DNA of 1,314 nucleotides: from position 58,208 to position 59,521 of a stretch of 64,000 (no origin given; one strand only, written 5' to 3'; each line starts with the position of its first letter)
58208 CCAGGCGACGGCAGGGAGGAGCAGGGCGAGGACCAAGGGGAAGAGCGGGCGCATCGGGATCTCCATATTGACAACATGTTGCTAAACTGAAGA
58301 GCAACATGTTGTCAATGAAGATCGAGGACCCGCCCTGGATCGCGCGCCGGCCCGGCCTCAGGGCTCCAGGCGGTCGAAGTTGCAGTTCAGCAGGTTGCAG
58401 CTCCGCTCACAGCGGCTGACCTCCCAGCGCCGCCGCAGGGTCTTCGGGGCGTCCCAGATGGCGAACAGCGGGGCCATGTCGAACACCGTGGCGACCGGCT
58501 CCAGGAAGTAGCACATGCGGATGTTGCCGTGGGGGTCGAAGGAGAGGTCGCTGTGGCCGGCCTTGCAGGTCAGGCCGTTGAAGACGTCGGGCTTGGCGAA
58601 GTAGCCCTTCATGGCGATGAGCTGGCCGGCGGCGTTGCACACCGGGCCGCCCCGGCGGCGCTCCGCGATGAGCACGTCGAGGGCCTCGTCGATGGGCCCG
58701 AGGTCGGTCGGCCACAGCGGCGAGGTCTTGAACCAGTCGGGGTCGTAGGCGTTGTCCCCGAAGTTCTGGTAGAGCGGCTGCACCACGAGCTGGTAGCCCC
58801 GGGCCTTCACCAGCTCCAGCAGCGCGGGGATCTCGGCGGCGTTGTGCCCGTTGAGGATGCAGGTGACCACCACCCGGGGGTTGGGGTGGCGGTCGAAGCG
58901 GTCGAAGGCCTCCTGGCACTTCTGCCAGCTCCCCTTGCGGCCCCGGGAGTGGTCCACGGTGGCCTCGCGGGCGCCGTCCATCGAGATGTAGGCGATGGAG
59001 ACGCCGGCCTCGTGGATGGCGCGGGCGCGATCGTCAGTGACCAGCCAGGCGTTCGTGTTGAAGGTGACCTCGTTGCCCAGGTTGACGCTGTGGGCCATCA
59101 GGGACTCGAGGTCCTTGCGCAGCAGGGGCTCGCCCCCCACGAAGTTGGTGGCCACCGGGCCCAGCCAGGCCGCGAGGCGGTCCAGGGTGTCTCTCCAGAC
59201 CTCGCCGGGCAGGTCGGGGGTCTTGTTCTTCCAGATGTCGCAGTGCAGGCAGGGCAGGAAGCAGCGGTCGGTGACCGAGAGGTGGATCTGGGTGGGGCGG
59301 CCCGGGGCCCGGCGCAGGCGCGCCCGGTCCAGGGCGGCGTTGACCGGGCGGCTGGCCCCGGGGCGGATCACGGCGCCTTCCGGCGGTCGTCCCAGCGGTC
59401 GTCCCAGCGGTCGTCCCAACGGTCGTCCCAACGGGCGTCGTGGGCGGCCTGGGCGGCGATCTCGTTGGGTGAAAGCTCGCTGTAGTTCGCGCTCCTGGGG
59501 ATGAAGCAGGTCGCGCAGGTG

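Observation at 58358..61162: Four-gene operon: two small 3-TM membrane proteins plus tandem radical SAM/SPASM enzymes, the first with a (WDDR)4 tail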

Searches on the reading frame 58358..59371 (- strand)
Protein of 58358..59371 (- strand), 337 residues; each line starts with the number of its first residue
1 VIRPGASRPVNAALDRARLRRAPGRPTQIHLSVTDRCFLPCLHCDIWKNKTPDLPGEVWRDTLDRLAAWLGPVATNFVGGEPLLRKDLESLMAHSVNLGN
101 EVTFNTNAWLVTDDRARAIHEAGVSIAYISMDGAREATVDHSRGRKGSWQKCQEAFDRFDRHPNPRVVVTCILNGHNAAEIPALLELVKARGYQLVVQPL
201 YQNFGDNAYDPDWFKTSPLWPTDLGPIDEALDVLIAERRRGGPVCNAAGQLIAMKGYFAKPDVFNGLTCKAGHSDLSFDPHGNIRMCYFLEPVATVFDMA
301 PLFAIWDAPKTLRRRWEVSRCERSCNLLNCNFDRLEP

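Call 4: search_protein_families(library=pfam, proteins=[window:58358-59371:-], max_evalue=1)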
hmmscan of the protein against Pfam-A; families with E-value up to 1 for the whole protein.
window:58358-59371:- (337 aa): 3 families
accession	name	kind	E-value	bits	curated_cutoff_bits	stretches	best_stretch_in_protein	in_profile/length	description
PF04055.27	Radical_SAM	-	6.7e-19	69.1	29.5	1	32-188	2-166/166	Radical SAM superfamily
PF09550.16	Phage_TAC_6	-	0.014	16.3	23.4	1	55-93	18-53/58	Phage tail assembly chaperone protein, TAC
PF00066.22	Notch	-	0.29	12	21.2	1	319-333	17-31/36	LNR domain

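Call 5: search_protein_families(library=ncbifam, proteins=[window:58358-59371:-], max_evalue=1)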
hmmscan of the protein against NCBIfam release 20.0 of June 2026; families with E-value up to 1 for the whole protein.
window:58358-59371:- (337 aa): 58 families (the best 25 are shown)
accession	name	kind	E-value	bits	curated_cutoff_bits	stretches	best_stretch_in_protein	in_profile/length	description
TIGR04303.1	GeoRSP_rSAM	equivalog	4.4e-22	79.1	400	1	26-204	4-177/325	GeoRSP system radical SAM/SPASM protein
TIGR04546.1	rSAM_ahbC_deAc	equivalog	1.2e-21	77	650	1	31-191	43-203/390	12,18-didecarboxysiroheme deacetylase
TIGR04347.1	pseudo_SAM_Halo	equivalog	1.6e-18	67.2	525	1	31-193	42-204/390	TIGR04347 family pseudo-SAM/SPASM protein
TIGR02109.1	PQQ_syn_pqqE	equivalog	9.5e-18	64.2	381.35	1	24-190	4-171/358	pyrroloquinoline quinone biosynthesis protein PqqE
TIGR04051.1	rSAM_NirJ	equivalog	5.3e-17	61.8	515.45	1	33-192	8-167/354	heme d1 biosynthesis radical SAM protein NirJ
TIGR04054.1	rSAM_NirJ1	equivalog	6.9e-17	61.1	650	1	29-191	38-200/387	putative heme d1 biosynthesis radical SAM protein NirJ1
TIGR02666.1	moaA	equivalog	8.4e-17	61.1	284.05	1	27-195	10-187/336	GTP 3',8-cyclase MoaA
TIGR04545.1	rSAM_ahbD_hemeb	equivalog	1e-16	61.3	500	1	31-192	4-166/339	heme b synthase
TIGR03962.1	mycofact_rSAM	equivalog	1.9e-16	60.2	265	1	19-199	4-184/339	mycofactocin radical SAM maturase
TIGR04053.2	TIGR04053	equivalog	5.8e-16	58.7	395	1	25-194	6-179/366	TIGR04053 family radical SAM/SPASM domain-containing protein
NF045646.2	rSAM_Se_TrsS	equivalog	1.2e-15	57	490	1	31-189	90-252/441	radical SAM (seleno)protein TrsS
TIGR04133.1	rSAM_w_lipo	hypoth_equivalog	1.9e-15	56.7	425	1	27-192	24-193/350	TIGR04133 family radical SAM/SPASM protein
TIGR04055.1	rSAM_NirJ2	equivalog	3.7e-15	56.3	500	1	32-187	5-160/326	putative heme d1 biosynthesis radical SAM protein NirJ2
TIGR04311.1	rSAM_Geo_metal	subfamily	7.6e-15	54.9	400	1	26-214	2-200/423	radical SAM/SPASM family putative metalloenzyme maturase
NF045574.1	sacti_mat_StsB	exception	2.5e-14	53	625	1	18-162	87-231/466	StsB family radical SAM/SPASM domain sactipeptide maturase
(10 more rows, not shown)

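Call 22: search_solved_structures(query=window:58358-59371:-, max_evalue=0.01)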
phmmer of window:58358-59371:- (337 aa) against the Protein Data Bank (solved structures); distinct sequences matched with E-value up to 0.01: 10.
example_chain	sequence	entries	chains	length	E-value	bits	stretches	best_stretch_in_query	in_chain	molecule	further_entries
6efn_A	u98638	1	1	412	7.7e-09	38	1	26-187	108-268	Sporulation killing factor maturation protein SkfB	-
7vob_C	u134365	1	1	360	3.9e-08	35.7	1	20-193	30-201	Cytosylglucuronate decarboxylase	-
7voc_C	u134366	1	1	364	4.1e-08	35.7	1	20-193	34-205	Cytosylglucuronate decarboxylase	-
6c8v_A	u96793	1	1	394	2.7e-07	33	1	26-293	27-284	Coenzyme PQQ synthesis protein E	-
1tv7_A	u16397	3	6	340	7.6e-07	31.5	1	22-197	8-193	Molybdenum cofactor biosynthesis protein A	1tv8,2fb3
2fb2_A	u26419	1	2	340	1.4e-06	30.6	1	22-197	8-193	Molybdenum cofactor biosynthesis protein A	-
7tol_A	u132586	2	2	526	1.4e-05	27.3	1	30-146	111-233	glycerol dibiphytanyl glycerol tetraether - macrocyclic archaeol synthase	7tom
8hzv_A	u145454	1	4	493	0.00023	23.3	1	17-161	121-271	Radical S-Adenosyl-L-methionine Enzyme DesII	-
8hzy_A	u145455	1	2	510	0.00025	23.2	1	17-161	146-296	DesII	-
8wm2_A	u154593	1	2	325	0.0031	19.6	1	27-133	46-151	Fe-S radical SAM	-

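Call 23: find_homologous_proteins(query=window:58358-59371:-, max_evalue=0.00001)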
Query window:58358-59371:- (337 aa): 404 proteins with E <= 0.00001 among 5695 candidates; the best 120 are listed.
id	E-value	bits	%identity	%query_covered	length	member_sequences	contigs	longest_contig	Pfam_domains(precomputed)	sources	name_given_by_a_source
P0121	8.1e-237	803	100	100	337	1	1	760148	PF04055.28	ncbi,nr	ncbi:MAG: radical SAM protein [Alphaproteobacteria bacterium]|nr:radical SAM protein [Alphaproteobac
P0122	2.3e-197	673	82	99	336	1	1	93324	PF04055.28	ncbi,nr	ncbi:MAG: radical SAM protein [Alphaproteobacteria bacterium]|nr:radical SAM protein [Alphaproteobac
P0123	5.5e-194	662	84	100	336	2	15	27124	PF04055.28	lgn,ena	-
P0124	4.4e-193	659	83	100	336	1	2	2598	PF04055.28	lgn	-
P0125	1.7e-192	657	82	99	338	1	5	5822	PF04055.28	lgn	-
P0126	7.1e-184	629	79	99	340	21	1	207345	PF04055.28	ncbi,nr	ncbi:MAG: radical SAM protein [Deltaproteobacteria bacterium]|nr:radical SAM protein [Deltaproteobac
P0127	8.7e-184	628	79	93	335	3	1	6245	PF04055.28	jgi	-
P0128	2.4e-181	620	79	96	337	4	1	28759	PF04055.28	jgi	-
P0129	4.4e-181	620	77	99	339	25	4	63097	PF04055.28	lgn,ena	-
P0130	2.3e-178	611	77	99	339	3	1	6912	PF04055.28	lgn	-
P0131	3.9e-178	610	78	98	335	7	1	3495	PF04055.28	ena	-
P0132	6.9e-178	609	77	99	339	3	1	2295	PF04055.28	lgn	-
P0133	1.1e-176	605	78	96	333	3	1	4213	PF04055.28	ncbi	-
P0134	2.5e-176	604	76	99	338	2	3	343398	PF04055.28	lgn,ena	-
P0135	2.9e-176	604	77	98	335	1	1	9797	PF04055.28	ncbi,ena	-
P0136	2.0e-175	601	75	98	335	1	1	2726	PF04055.28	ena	-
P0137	5.7e-175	599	76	98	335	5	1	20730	PF04055.28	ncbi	-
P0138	1.6e-174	598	77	98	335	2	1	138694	PF04055.28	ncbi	-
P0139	3.1e-174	597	77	99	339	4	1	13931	PF04055.28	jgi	-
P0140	6.2e-174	596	77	98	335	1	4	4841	PF04055.28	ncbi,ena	-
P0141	8.0e-172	589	76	98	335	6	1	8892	PF04055.28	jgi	-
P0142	2.8e-171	587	75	99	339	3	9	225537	PF04055.28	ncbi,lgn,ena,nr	ncbi:MAG TPA: radical SAM protein [Myxococcota bacterium]|nr:radical SAM protein [Myxococcota bacter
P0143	1.5e-168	578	72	97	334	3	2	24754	PF04055.28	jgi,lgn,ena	-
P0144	4.2e-168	577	72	97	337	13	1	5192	PF04055.28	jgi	jgi:MoaA/NifB/PqqE/SkfB family radical SAM enzyme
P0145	6.0e-168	576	74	93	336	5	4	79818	PF04055.28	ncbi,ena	-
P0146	1.6e-167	575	73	92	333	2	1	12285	PF04055.28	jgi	-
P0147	4.9e-167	573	72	98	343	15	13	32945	PF04055.28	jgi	jgi:MoaA/NifB/PqqE/SkfB family radical SAM enzyme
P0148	1.0e-166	572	72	97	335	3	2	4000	PF04055.28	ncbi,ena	-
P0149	1.0e-166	572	73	92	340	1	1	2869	PF04055.28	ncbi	-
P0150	4.5e-166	570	72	92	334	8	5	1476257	PF04055.28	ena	-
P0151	9.7e-166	569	77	91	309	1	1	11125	PF04055.28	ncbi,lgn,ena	-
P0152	1.3e-165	569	71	97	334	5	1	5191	PF04055.28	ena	-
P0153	1.4e-165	568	72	98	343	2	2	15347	PF04055.28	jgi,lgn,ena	-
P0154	2.5e-163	561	70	98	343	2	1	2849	PF04055.28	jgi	jgi:MoaA/NifB/PqqE/SkfB family radical SAM enzyme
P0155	2.6e-162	558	71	96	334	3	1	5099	PF04055.28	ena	-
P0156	3.6e-162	557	70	97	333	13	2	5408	PF04055.28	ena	-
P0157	2.1e-160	551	71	99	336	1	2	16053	PF04055.28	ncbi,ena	-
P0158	3.9e-160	551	72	96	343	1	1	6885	PF04055.28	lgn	-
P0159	5.5e-160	550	71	96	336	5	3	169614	PF04055.28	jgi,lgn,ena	-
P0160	5.9e-160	550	73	96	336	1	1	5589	PF04055.28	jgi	jgi:MoaA/NifB/PqqE/SkfB family radical SAM enzyme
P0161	5.0e-157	540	70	97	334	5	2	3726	PF04055.28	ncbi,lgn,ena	ncbi:MAG: radical SAM protein [Myxococcota bacterium]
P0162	3.5e-156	538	70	96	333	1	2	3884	PF04055.28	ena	-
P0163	1.2e-155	536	67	97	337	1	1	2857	PF04055.28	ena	-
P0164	1.6e-154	532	69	96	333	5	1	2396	PF04055.28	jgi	jgi:MoaA/NifB/PqqE/SkfB family radical SAM enzyme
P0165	3.4e-154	531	69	93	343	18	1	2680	PF04055.28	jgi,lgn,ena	-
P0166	3.8e-154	531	69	97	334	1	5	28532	PF04055.28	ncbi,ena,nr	ncbi:MAG: hypothetical protein CL930_01765 [Deltaproteobacteria bacterium]|nr:hypothetical protein [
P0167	4.7e-154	531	69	94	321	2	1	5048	PF04055.28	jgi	-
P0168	4.7e-152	524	69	98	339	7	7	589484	PF04055.28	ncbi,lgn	-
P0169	1.8e-151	522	68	93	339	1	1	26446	PF04055.28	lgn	-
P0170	2.2e-151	522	66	98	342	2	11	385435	PF04055.28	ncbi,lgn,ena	-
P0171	2.7e-151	522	69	93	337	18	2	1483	PF04055.28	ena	-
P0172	7.1e-151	520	68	91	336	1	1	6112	PF04055.28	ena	-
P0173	1.0e-150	520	69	96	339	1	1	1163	PF04055.28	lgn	-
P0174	1.1e-150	520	69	95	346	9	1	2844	PF13186.12,PF04055.28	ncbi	-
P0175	1.2e-150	519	67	96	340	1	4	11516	PF04055.28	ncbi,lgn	-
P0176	3.8e-150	518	67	93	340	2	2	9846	PF04055.28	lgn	-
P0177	4.2e-150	518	68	97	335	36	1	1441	PF04055.28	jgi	-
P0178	4.4e-150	518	67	96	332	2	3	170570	PF04055.28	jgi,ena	jgi:MoaA/NifB/PqqE/SkfB family radical SAM enzyme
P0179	4.5e-150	518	67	96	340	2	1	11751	PF04055.28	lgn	-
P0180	4.7e-150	517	69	95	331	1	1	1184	PF04055.28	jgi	jgi:MoaA/NifB/PqqE/SkfB family radical SAM enzyme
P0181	2.2e-149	515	67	97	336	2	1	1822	PF04055.28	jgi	jgi:MoaA/NifB/PqqE/SkfB family radical SAM enzyme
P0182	2.3e-149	515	66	99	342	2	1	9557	PF04055.28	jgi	-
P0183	2.6e-149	515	67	93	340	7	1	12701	PF04055.28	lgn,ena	-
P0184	3.3e-149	515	67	97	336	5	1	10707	PF04055.28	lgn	-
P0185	6.1e-149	514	66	92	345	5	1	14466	PF04055.28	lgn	-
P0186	6.1e-149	514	68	93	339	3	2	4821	PF04055.28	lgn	-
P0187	6.7e-149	514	68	95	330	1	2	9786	PF04055.28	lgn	-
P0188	7.7e-149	513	68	94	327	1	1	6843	PF04055.28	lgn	-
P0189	1.0e-148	513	67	96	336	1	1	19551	PF04055.28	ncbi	-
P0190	1.3e-148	513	67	96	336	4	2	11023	PF04055.28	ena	-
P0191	1.5e-148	513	66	97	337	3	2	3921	PF04055.28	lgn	-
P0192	2.3e-148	512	67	98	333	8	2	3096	PF04055.28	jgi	jgi:MoaA/NifB/PqqE/SkfB family radical SAM enzyme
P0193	2.5e-148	512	66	97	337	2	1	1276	PF04055.28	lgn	-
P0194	7.7e-148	510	66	97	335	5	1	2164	PF04055.28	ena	-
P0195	9.4e-148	510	66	93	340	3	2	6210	PF04055.28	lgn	-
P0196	1.1e-147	510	67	92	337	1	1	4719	PF04055.28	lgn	-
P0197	1.8e-147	509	67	98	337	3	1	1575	PF04055.28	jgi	jgi:MoaA/NifB/PqqE/SkfB family radical SAM enzyme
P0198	1.8e-147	509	64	97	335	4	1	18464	PF04055.28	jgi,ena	-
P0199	2.2e-147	509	66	96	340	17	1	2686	PF04055.28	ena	-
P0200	2.3e-147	509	67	97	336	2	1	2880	PF04055.28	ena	-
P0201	2.5e-147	509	66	96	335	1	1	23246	PF04055.28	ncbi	-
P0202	8.5e-147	507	66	96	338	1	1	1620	PF04055.28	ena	-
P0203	8.5e-147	507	67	97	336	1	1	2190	PF04055.28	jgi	-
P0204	9.3e-147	507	66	96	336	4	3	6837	PF04055.28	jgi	jgi:MoaA/NifB/PqqE/SkfB family radical SAM enzyme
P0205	1.2e-146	506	67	98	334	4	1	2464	PF04055.28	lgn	-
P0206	1.5e-146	506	66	93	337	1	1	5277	PF04055.28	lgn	-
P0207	1.6e-146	506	65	99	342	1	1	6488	PF04055.28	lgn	-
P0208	2.1e-146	505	68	95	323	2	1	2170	PF04055.28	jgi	jgi:MoaA/NifB/PqqE/SkfB family radical SAM enzyme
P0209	2.1e-146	505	66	96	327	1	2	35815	PF04055.28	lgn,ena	-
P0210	2.4e-146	505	65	97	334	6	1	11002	PF04055.28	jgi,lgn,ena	-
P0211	3.1e-146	505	67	93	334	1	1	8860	PF04055.28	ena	-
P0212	4.9e-146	504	66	95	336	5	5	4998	PF04055.28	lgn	-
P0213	6.0e-146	504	66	96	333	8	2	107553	PF04055.28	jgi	-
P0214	7.9e-146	504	66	91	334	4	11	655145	PF04055.28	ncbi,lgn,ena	-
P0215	9.0e-146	503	67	96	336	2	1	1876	PF04055.28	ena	-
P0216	1.8e-145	502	69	92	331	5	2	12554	PF04055.28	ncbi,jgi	ncbi:MAG: hypothetical protein RLZZ299_1513 [Pseudomonadota bacterium]|jgi:MoaA/NifB/PqqE/SkfB famil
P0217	1.8e-145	502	66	92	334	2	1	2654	PF04055.28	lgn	-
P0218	1.9e-145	502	63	97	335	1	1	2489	PF04055.28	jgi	jgi:MoaA/NifB/PqqE/SkfB family radical SAM enzyme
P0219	2.3e-145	502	65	92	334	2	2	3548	PF04055.28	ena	-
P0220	3.5e-145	501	66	96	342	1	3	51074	PF04055.28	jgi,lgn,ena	-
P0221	4.0e-145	501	65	99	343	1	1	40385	PF04055.28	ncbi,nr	ncbi:MAG: radical SAM protein [Alphaproteobacteria bacterium]|nr:radical SAM protein [Alphaproteobac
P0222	4.2e-145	501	65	96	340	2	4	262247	PF04055.28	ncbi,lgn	-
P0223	5.7e-145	501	63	92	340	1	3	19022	PF04055.28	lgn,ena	-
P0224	6.1e-145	501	67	96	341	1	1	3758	PF04055.28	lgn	-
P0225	9.3e-145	500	65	96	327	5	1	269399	PF04055.28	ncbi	-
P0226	1.4e-144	499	66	96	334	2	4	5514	PF04055.28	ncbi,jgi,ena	-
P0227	1.7e-144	499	65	96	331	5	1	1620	PF04055.28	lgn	-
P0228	2.5e-144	499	64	97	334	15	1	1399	PF04055.28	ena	-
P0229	5.0e-144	498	65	93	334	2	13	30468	PF04055.28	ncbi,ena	-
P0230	5.6e-144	497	63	97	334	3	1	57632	PF04055.28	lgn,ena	-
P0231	7.1e-144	497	66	95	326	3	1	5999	PF04055.28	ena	-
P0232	9.9e-144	497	64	92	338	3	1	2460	PF04055.28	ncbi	-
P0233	1.4e-143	496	64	96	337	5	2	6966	PF04055.28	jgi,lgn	jgi:MoaA/NifB/PqqE/SkfB family radical SAM enzyme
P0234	1.6e-143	496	64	97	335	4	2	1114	PF04055.28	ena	-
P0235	1.8e-143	496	66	96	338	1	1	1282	PF04055.28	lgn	-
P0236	2.7e-143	495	66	96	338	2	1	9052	PF04055.28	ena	-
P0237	2.9e-143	495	65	96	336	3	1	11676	PF04055.28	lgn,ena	-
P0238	2.9e-143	495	66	95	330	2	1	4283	PF04055.28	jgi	jgi:MoaA/NifB/PqqE/SkfB family radical SAM enzyme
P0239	3.3e-143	495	66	93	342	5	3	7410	PF04055.28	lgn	-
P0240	3.4e-143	495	66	96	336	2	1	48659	PF04055.28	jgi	jgi:MoaA/NifB/PqqE/SkfB family radical SAM enzyme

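Call 24: find_encoding_contigs(protein=P0121, flank=10000, max_places=2)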
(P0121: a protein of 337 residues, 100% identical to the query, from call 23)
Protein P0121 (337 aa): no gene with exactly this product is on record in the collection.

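Call 47: predict_structure(alignment_id=A2)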
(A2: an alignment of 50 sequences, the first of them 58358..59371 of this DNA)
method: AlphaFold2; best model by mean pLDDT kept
length: 337 residues; sequences in the alignment: 50
mean_pLDDT: 87.1   pTM: 0.88
mean pLDDT of the five models: 87.1, 85.7, 85.3, 85.1, 82.9
residues with pLDDT >= 90: 191; 70-90: 111; 50-70: 21; < 50: 14
segments of 3 or more residues with pLDDT < 50: 1-4, 330-337
pLDDT, mean of each block of 10 residues (from residue 1): 57 90 84 86 82 93 94 89 94 98 94 98 97 96 94 98 97 95 98 93 71 87 96 97 91 90 73 76 82 90 88 82 53 44
secondary structure, 60 per line:
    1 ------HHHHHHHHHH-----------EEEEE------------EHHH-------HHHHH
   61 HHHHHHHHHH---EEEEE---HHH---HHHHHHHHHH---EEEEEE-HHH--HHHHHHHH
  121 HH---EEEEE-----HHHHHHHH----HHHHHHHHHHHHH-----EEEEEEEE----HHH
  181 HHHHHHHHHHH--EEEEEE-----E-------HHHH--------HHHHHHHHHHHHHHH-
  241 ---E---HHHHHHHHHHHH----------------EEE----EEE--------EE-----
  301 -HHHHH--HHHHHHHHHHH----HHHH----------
elements in order: H7-16 E28-32 H56-70 E74-78 H88-97 E101-106 H113-122 E126-130 H136-143 H148-160 E166-173 H178-191 E194-199 H213-216 H225-239 H248-259 E276-278 E283-285 H302-306 H309-319 H324-327

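Call 51: fold_search(model_id=the predicted structure, library=pdb)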
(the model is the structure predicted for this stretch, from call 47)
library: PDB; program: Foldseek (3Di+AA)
matches with E <= 10: 1785; with E <= 0.001: 172
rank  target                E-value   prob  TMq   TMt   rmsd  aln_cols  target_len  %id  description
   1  7vob                  6.7e-14  1.00  0.70  0.72   3.9       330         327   18  The crystal structure of a Radical SAM Enzyme BlsE involved in the Biosynthesis of Blasticidin S (released 2022-05-04)
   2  6efn                  1.4e-13  1.00  0.64  0.57   4.6       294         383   20  Structure of a RiPP maturase, SkfB (released 2018-10-24)
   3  5v1q_B                3.6e-13  1.00  0.62  0.49   6.2       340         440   15  Crystal structure of Streptococcus suis SuiB (released 2017-08-30)
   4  5v1s_A                4.5e-13  1.00  0.64  0.52   5.7       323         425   16  Crystal structure of Streptococcus suis SuiB bound to S-adenosylmethionine (released 2017-08-30)
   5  5v1q_A                1.1e-12  1.00  0.64  0.51   5.3       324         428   14  Crystal structure of Streptococcus suis SuiB (released 2017-08-30)
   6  5v1t_A                2.0e-12  1.00  0.65  0.51   5.7       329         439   13  Crystal structure of Streptococcus suis SuiB bound to precursor peptide SuiA (released 2017-08-30)
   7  5v1s_B                2.3e-12  1.00  0.59  0.48   5.9       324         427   14  Crystal structure of Streptococcus suis SuiB bound to S-adenosylmethionine (released 2017-08-30)
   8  6c8v                  3.5e-12  1.00  0.57  0.61   5.0       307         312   19  X-ray structure of PqqE from Methylobacterium extorquens (released 2018-02-14)
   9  5wgg_A                4.2e-12  1.00  0.58  0.46   7.4       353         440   17  Structural Insights into Thioether Bond Formation in the Biosynthesis of Sactipeptides (released 2017-07-26)
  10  5why_B                6.3e-12  1.00  0.62  0.51   8.6       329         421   19  Structural Insights into Thioether Bond Formation in the Biosynthesis of Sactipeptides (released 2017-07-26)
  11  2fb2_B                1.1e-11  1.00  0.58  0.60   7.0       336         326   18  Structure of the MoaA Arg17/266/268/Ala triple mutant (released 2006-05-09)
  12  4k37_A                2.0e-11  1.00  0.62  0.58   6.0       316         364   18  Native anSMEcpe with bound AdoMet (released 2013-05-08)
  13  5why_A                2.1e-11  1.00  0.59  0.48   8.8       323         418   18  Structural Insights into Thioether Bond Formation in the Biosynthesis of Sactipeptides (released 2017-07-26)
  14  4k36_B                4.8e-11  1.00  0.62  0.58   6.1       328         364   17  His6 tagged anSMEcpe with bound AdoMet (released 2013-05-08)
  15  1tv7_B                5.8e-11  1.00  0.58  0.60   7.3       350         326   16  Structure of the S-adenosylmethionine dependent Enzyme MoaA (released 2004-08-31)
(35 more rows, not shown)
